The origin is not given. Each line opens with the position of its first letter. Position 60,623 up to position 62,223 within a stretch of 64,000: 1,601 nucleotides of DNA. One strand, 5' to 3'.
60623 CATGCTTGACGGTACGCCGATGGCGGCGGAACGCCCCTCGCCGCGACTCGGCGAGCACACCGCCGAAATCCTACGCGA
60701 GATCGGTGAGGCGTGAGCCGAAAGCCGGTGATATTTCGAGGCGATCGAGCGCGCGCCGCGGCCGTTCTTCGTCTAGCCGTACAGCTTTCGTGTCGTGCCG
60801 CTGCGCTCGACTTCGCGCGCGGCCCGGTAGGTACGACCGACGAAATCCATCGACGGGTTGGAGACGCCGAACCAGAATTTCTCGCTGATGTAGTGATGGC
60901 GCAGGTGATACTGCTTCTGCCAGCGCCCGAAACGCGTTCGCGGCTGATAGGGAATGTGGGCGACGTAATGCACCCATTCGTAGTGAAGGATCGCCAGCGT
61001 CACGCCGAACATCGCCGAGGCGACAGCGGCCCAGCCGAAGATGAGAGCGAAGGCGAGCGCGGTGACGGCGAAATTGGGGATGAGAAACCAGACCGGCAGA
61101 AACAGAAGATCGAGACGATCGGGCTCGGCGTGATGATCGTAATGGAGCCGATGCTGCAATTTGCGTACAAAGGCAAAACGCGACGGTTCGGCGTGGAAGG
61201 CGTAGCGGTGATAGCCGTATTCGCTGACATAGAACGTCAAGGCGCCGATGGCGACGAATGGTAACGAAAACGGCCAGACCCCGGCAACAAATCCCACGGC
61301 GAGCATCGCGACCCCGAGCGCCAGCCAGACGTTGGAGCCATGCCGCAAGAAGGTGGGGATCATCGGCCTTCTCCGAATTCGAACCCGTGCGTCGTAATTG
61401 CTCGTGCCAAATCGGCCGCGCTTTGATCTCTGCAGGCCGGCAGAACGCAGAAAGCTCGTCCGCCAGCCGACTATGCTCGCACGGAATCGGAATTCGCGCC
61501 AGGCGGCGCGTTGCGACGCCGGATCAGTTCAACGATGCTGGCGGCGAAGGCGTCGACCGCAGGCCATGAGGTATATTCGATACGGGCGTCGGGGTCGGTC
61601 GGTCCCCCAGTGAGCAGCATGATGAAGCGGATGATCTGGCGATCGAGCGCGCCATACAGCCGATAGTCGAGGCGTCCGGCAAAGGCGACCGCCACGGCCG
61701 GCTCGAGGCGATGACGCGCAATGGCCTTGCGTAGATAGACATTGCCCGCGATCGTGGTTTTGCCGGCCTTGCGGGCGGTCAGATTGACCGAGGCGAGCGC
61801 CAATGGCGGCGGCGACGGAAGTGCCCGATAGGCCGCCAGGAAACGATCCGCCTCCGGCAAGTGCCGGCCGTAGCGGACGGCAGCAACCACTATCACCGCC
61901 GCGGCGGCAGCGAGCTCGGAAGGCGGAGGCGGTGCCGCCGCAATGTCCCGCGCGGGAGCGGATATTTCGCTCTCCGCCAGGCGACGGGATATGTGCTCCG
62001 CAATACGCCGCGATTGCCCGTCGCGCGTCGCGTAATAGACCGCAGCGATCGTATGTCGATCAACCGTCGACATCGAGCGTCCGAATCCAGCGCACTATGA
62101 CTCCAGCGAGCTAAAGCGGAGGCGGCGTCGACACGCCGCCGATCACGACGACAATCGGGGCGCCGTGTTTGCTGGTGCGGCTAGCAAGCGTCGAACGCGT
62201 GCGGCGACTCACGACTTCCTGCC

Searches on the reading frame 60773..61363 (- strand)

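Call 5: search_protein_families(library=pfam, proteins=[window:60773-61363:-], max_evalue=1)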
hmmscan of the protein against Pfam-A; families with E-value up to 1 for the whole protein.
window:60773-61363:- (196 aa): 3 families
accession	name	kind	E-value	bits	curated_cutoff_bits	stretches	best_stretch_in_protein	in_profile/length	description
PF04116.19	FA_hydroxylase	-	8.5e-13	49.3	31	1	38-178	2-132/132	Fatty acid hydroxylase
PF09867.14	TagF_N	-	0.052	13.9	27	1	151-179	55-83/135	TagF N-terminal domain, Type VI secretion system-associated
PF09843.14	DUF2070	-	0.54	9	30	1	36-141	37-138/561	Predicted membrane protein (DUF2070)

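Call 6: search_protein_families(library=ncbifam, proteins=[window:60773-61363:-], max_evalue=1)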
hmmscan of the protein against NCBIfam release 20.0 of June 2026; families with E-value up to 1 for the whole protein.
window:60773-61363:- (196 aa): 2 families
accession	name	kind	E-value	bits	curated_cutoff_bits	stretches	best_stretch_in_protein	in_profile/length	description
NF047868.1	TrhA_N_extend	domain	0.082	12.5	200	1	21-79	32-86/269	TrhA extension/companion domain-containing protein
NF007818.0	PRK10527.1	equivalog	0.8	9.8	163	0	106-149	6-50/125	DUF454 family protein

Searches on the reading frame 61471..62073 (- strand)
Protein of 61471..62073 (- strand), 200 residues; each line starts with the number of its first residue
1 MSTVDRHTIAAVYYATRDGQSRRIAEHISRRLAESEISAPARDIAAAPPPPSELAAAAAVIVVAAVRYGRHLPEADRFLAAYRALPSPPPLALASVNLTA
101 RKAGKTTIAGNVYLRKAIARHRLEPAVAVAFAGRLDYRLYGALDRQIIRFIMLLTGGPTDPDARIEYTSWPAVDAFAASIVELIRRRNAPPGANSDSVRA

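Call 5: search_protein_families(library=pfam, proteins=[window:61471-62073:-], max_evalue=1)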
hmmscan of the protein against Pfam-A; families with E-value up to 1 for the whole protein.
window:61471-62073:- (200 aa): 2 families
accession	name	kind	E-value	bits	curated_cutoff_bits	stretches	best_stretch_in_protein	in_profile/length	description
PF12724.12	Flavodoxin_5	-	3.4e-29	102.5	27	1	12-161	2-144/145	Flavodoxin domain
PF00258.30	Flavodoxin_1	-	0.037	14.6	25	1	12-65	1-54/143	Flavodoxin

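Call 6: search_protein_families(library=ncbifam, proteins=[window:61471-62073:-], max_evalue=1)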
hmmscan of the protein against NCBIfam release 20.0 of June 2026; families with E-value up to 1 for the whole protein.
window:61471-62073:- (200 aa): 1 family
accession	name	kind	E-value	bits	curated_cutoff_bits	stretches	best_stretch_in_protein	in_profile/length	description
NF008316.0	PRK11104.1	equivalog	5.6e-38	130.5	142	1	12-183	5-174/177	menaquinone-dependent protoporphyrinogen IX dehydrogenase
